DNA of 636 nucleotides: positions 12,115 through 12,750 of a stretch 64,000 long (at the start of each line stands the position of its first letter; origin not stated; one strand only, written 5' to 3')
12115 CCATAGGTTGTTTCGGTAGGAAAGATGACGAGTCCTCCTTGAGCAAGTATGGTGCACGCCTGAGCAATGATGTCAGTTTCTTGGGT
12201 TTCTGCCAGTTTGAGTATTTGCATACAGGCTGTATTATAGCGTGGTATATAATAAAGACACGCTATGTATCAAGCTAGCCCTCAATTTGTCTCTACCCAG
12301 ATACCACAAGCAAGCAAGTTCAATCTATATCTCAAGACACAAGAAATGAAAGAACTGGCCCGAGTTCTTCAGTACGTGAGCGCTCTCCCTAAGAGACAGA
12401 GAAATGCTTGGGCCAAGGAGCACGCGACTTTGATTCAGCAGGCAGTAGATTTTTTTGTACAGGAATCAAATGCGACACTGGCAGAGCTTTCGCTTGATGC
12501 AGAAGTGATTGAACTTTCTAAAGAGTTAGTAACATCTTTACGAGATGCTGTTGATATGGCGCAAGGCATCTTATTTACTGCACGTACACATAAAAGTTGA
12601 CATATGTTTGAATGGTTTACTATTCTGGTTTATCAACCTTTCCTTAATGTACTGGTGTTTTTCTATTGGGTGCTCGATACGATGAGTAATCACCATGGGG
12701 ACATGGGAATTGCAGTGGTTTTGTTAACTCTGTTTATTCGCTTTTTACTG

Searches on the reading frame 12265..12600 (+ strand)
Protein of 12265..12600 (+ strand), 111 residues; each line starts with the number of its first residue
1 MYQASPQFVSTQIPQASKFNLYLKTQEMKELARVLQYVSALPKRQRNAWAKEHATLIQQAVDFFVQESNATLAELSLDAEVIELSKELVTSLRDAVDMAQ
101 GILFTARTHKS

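Call 5: search_protein_families(library=pfam, proteins=[window:12265-12600:+], max_evalue=0.1)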
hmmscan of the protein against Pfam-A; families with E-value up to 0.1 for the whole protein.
window:12265-12600:+ (111 aa): 1 family
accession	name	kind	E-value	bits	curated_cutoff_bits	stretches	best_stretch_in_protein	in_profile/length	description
PF16582.11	TPP_enzyme_M_2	-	0.019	15.1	30.1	1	29-82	144-197/208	Middle domain of thiamine pyrophosphate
